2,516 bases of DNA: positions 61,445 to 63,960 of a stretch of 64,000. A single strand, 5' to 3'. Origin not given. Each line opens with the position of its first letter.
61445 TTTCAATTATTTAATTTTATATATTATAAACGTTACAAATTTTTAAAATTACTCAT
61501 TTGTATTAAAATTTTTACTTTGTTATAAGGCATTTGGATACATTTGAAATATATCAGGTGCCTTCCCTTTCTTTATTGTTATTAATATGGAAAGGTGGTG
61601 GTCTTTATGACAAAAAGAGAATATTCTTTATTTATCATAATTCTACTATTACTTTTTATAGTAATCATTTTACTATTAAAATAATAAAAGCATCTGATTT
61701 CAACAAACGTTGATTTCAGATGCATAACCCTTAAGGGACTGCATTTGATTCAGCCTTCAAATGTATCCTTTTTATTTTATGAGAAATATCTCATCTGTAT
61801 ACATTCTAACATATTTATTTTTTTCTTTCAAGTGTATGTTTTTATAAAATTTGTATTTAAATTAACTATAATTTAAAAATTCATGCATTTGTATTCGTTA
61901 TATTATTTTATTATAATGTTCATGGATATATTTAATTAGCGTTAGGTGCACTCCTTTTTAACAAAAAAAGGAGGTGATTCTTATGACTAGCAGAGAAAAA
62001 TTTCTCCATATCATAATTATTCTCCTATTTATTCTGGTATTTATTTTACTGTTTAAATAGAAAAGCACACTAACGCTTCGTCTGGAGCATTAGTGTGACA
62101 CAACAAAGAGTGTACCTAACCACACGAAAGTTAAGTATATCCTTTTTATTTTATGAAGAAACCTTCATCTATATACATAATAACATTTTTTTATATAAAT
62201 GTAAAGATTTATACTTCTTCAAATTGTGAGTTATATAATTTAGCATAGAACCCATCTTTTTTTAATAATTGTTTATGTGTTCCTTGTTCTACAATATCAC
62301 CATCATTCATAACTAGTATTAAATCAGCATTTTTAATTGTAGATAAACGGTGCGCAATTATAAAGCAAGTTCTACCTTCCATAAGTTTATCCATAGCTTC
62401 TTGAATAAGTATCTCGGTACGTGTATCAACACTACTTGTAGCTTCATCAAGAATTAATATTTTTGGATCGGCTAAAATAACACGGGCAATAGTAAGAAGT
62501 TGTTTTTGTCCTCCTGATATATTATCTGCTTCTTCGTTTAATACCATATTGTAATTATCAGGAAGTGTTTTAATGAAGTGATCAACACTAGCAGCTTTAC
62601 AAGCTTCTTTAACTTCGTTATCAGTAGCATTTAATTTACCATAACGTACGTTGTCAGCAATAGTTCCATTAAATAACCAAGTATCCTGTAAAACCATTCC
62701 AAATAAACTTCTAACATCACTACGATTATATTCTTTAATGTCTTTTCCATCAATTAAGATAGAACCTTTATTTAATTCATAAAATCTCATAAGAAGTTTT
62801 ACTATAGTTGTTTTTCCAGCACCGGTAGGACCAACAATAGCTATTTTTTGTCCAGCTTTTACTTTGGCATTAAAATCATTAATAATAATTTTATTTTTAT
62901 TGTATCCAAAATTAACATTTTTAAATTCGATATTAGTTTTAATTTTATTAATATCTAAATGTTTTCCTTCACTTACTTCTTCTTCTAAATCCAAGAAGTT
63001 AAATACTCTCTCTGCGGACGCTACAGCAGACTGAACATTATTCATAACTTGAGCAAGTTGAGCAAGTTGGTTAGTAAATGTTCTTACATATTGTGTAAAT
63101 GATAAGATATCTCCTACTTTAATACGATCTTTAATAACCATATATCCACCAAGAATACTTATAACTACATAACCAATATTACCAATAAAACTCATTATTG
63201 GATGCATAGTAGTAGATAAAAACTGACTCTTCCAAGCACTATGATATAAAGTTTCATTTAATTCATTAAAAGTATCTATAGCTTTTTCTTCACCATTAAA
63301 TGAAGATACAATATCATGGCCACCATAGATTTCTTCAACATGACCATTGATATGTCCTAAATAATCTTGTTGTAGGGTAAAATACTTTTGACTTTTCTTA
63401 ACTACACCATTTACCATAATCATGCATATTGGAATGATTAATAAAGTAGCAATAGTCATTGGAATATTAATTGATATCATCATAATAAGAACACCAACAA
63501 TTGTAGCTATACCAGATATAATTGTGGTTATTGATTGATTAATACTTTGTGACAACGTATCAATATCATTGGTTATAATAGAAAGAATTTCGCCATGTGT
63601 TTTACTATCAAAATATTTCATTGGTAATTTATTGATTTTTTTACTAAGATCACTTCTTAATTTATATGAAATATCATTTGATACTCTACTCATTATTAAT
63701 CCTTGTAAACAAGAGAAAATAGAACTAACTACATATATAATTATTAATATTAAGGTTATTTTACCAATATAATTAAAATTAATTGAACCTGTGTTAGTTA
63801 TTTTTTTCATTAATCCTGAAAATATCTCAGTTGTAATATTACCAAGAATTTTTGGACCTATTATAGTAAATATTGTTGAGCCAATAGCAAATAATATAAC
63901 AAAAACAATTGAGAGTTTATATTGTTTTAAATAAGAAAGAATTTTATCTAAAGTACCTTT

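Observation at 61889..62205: Type I TA-like module 2: a diverged tandem paralogue that keeps every structural element of module 1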

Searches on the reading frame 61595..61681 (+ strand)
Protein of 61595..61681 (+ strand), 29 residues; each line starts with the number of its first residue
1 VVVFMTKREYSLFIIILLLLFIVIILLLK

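Call 10: search_protein_families(library=pfam, proteins=[window:61607-61681:+], max_evalue=1)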
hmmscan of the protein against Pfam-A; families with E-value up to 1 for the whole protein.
seq(25 aa): 1 family
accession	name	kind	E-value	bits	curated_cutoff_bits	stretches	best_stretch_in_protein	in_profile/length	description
PF05739.25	SNARE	-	0.65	10.5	26.8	1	8-23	37-52/53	SNARE domain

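Call 23: search_protein_families(library=ncbifam, proteins=[window:61607-61681:+], max_evalue=10)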
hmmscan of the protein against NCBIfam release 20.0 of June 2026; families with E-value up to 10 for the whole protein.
seq(25 aa): 0 families

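Call 29: list_cluster_members(proteins=[window:61595-61681:+, window:61607-61681:+, window:61983-62057:+, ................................, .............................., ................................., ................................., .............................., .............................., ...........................])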
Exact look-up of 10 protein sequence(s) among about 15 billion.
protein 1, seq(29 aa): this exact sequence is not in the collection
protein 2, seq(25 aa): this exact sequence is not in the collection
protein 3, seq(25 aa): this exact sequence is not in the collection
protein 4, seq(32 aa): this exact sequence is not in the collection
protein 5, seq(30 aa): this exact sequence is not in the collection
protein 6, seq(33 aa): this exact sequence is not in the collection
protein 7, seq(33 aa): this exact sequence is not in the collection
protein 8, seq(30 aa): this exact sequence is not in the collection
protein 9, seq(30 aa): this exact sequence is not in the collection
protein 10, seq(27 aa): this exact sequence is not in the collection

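Call 61: search_protein_families(library=phrogs, proteins=[window:61607-61681:+], max_evalue=1)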
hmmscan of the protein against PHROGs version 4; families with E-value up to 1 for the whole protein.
seq(25 aa): 0 families

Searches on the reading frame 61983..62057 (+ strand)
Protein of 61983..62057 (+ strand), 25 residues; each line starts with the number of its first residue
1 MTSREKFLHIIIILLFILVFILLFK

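Call 10: search_protein_families(library=pfam, proteins=[window:61983-62057:+], max_evalue=1)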
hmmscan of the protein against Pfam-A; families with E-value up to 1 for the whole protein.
seq(25 aa): 0 families

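Call 23: search_protein_families(library=ncbifam, proteins=[window:61983-62057:+], max_evalue=10)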
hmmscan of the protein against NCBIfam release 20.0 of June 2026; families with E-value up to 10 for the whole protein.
seq(25 aa): 0 families

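Call 61: search_protein_families(library=phrogs, proteins=[window:61983-62057:+], max_evalue=1)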
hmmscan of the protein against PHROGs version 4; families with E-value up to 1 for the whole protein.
seq(25 aa): 0 families

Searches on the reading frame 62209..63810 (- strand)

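Call 10: search_protein_families(library=pfam, proteins=[window:62209-63810:-], max_evalue=1)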
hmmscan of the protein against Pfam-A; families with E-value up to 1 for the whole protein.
window:62209-63810:- (533 aa): 32 families (the best 25 are shown)
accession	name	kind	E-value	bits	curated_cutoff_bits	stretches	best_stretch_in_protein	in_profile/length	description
PF00664.28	ABC_membrane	-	5.6e-48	164.4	28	1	4-248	29-273/274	ABC transporter transmembrane region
PF00005.33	ABC_tran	-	1.1e-31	110.7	25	1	311-459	2-137/137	ABC transporter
PF02463.25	SMC_N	-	9.7e-05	22.3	40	1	324-499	28-209/220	RecF/RecN/SMC N terminal domain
PF13401.12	AAA_22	-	0.00028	21.6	27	1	323-440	8-102/130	AAA domain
PF00004.35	AAA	-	0.00051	20.9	21.2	1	325-367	3-47/131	ATPase family associated with various cellular activities (AAA)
PF13173.12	AAA_14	-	0.0012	19.2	27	1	323-367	5-49/129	AAA domain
PF13304.12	AAA_21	-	0.0016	19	27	0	425-481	232-292/304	AAA domain, putative AbiEii toxin, Type IV TA system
PF03193.22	RsgA_GTPase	-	0.003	17.8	30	1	251-349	41-135/174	RsgA GTPase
PF02367.23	TsaE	-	0.0037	17.6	26.6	1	311-346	12-47/128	Threonylcarbamoyl adenosine biosynthesis protein TsaE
PF09818.15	ABC_ATPase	-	0.0037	16.8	23.2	1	401-484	129-212/283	P-loop domain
PF20720.3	nSTAND3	-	0.0046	17.1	27.2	1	316-361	13-57/155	Novel STAND NTPase 3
PF06414.18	Zeta_toxin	-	0.0048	16.8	22.3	1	323-362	19-58/199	Zeta toxin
PF01935.23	DUF87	-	0.0053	17.3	23.2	1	321-353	24-57/220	Helicase HerA, central domain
PF19993.5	DO-GTPase2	-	0.0058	16.8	27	1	323-341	3-21/226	Double-GTPase 2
PF01594.21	AI-2E_transport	-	0.0058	16.3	34.3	1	100-188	46-129/327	AI-2E family transporter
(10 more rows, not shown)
